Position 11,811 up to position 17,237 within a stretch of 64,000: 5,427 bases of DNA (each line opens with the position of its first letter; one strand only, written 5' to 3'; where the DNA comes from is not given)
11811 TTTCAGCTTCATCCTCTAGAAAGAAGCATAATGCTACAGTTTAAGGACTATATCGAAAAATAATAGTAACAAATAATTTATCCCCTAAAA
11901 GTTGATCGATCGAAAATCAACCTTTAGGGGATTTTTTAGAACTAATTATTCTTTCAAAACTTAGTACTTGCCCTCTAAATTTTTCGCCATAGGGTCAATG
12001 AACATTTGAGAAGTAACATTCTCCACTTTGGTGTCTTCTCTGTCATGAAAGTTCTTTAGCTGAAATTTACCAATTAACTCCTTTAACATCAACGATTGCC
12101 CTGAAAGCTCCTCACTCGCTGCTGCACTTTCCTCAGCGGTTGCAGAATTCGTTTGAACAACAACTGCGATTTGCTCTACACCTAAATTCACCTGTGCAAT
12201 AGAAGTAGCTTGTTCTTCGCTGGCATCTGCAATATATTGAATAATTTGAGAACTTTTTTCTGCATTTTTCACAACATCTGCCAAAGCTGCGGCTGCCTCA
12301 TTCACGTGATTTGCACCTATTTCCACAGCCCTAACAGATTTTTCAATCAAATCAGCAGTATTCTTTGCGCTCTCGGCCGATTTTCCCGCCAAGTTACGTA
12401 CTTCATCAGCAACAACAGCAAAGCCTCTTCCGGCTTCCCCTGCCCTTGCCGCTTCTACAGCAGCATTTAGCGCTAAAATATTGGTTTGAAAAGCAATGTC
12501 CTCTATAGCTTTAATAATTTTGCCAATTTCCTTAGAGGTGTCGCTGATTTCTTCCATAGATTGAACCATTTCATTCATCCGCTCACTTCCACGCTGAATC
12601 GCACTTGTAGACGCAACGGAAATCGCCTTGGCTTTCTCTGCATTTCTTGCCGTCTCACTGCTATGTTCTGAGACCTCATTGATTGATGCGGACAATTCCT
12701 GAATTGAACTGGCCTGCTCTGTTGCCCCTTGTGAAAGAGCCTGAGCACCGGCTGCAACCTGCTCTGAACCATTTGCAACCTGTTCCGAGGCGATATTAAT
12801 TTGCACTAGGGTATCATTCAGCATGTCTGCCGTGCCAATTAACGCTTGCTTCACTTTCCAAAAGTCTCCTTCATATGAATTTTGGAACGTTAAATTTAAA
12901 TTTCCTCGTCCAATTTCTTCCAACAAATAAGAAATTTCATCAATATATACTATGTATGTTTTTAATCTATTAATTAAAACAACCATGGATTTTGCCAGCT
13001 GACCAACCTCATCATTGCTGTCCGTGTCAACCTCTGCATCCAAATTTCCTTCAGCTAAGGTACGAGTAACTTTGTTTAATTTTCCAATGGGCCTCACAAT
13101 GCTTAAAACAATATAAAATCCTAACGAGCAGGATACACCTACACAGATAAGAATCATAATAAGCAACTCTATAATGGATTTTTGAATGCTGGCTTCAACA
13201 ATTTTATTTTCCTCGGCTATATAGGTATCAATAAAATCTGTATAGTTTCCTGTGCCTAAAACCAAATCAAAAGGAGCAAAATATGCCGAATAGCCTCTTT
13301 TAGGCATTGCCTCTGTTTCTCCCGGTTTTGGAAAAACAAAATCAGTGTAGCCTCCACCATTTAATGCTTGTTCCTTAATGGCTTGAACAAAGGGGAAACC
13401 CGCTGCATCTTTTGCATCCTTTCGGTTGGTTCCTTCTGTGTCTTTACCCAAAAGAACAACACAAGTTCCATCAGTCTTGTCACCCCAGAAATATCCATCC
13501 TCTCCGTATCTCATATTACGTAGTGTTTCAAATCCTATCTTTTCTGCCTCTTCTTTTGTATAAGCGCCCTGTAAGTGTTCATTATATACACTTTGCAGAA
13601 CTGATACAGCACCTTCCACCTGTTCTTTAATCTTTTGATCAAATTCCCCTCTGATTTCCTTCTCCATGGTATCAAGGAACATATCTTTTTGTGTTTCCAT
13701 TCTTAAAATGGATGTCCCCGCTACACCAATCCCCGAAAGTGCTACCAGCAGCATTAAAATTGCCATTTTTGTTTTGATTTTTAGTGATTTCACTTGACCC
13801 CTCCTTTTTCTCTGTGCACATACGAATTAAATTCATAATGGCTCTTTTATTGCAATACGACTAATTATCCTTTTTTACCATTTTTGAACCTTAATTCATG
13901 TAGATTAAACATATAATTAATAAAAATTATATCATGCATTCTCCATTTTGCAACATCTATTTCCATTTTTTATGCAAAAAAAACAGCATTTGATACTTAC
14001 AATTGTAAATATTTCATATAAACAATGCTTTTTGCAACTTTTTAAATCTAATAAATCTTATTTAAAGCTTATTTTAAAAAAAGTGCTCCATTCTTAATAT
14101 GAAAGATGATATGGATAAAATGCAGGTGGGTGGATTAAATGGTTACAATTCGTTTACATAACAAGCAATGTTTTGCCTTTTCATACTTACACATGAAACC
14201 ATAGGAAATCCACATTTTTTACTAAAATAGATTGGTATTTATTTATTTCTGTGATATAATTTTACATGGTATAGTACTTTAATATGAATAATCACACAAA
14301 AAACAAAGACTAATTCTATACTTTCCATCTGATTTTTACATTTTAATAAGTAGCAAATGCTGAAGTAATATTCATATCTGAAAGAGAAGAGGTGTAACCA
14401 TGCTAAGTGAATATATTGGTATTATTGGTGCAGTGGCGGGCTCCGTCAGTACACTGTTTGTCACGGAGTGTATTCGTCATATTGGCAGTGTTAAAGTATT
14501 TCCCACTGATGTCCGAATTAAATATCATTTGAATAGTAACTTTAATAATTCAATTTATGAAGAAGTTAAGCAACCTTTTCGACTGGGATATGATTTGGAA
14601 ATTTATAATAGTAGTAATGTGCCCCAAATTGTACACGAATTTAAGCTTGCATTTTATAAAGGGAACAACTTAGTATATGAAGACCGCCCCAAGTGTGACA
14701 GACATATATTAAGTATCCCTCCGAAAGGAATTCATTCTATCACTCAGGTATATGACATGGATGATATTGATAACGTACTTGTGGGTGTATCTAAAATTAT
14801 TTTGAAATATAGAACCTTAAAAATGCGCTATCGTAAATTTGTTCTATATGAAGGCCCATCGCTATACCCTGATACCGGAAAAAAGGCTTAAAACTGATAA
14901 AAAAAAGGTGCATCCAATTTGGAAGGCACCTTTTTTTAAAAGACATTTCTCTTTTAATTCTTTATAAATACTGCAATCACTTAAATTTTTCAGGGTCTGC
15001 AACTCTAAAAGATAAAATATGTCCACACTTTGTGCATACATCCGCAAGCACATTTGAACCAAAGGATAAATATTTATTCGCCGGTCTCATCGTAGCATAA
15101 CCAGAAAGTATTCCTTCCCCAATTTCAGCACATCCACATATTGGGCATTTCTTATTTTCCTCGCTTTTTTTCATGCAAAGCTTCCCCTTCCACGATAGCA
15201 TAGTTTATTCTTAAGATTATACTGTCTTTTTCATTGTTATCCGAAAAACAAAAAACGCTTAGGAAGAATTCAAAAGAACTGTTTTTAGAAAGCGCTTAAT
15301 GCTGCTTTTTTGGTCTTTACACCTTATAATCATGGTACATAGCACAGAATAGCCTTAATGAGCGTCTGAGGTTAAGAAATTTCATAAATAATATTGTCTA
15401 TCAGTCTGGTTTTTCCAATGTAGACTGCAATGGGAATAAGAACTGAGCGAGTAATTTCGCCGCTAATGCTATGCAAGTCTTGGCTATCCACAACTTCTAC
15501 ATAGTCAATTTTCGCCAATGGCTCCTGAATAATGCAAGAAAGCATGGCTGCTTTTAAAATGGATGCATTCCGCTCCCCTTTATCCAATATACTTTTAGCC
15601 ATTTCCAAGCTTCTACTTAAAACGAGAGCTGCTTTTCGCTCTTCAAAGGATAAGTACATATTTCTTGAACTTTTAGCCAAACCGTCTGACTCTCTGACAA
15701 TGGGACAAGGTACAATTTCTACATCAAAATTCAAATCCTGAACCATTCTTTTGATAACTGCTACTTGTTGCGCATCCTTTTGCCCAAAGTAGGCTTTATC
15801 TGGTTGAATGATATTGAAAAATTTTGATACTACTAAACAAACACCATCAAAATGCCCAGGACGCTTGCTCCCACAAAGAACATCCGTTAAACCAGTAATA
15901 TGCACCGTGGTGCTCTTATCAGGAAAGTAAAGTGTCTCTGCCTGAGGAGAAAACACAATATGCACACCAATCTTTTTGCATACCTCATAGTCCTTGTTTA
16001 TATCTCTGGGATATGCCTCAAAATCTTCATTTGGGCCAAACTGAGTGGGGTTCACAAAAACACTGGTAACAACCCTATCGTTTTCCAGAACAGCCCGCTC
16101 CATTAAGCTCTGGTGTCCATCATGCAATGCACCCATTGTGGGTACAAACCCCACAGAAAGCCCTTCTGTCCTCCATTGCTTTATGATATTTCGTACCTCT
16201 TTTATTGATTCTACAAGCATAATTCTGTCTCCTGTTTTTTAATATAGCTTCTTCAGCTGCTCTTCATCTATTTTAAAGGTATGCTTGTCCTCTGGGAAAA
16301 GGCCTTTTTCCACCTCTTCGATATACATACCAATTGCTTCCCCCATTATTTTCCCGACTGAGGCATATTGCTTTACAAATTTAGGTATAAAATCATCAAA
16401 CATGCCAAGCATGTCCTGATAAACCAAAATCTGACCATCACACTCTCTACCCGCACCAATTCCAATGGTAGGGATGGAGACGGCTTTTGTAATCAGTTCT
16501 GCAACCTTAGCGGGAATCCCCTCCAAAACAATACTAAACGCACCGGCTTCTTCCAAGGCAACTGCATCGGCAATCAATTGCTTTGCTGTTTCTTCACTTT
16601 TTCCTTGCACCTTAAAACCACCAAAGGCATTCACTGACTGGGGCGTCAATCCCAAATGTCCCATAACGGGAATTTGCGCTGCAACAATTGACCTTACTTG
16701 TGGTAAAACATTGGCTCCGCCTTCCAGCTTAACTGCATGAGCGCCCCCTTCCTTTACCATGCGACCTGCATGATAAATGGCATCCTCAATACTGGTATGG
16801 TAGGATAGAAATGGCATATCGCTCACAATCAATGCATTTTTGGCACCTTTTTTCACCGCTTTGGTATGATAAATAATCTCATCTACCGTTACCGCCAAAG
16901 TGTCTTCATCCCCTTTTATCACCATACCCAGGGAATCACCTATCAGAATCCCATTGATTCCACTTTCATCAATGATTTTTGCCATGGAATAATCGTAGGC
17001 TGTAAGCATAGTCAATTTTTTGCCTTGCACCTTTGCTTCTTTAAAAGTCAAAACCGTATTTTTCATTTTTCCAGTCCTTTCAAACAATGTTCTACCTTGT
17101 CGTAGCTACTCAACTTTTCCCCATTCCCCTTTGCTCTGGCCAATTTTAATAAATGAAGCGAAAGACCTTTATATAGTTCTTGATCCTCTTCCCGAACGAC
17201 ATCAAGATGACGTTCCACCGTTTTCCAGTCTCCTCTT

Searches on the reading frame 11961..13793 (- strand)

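Call 69: search_protein_families(library=pfam, proteins=[window:11961-13793:-], max_evalue=0.00001)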
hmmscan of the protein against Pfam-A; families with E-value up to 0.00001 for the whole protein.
window:11961-13793:- (610 aa): 5 families
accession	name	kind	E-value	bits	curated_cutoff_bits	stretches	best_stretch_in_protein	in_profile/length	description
PF00015.26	MCPsignal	-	4.2e-44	150.8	34.6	1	394-545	6-171/172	Methyl-accepting chemotaxis protein (MCP) signalling domain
PF17200.10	sCache_2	-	1.3e-29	103.6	25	1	52-190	6-147/155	Single Cache domain 2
PF08269.17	dCache_2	-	3e-28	99.2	26.5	1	41-193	36-191/298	Cache domain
PF00672.30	HAMP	-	1.1e-14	54.9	25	1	228-278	2-52/53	HAMP domain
PF18947.5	HAMP_2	-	1e-07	32.2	24.3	0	284-325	24-65/67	HAMP domain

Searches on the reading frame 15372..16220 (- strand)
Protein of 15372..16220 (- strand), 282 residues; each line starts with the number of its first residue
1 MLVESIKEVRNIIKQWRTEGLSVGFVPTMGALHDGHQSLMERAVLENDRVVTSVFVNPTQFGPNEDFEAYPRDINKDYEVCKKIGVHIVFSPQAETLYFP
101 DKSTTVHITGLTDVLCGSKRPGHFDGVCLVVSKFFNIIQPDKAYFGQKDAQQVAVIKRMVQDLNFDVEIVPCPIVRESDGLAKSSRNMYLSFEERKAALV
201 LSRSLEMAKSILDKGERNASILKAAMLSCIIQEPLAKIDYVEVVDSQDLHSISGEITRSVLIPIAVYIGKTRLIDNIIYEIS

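Call 8: search_protein_families(library=pfam, proteins=[window:15372-16220:-], max_evalue=0.001)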
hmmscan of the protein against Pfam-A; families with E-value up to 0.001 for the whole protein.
window:15372-16220:- (282 aa): 1 family
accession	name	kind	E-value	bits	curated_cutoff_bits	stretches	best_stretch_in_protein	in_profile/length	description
PF02569.21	Pantoate_ligase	-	6.4e-110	366.9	20.7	1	2-278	2-268/268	Pantoate-beta-alanine ligase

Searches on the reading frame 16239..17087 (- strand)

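Call 8: search_protein_families(library=pfam, proteins=[window:16239-17087:-], max_evalue=0.001)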
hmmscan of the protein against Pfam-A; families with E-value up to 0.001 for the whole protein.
window:16239-17087:- (282 aa): 1 family
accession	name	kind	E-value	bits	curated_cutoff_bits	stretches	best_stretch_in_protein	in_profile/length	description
PF02548.21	Pantoate_transf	-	1.5e-115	385.5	28.7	1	10-266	2-258/259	Ketopantoate hydroxymethyltransferase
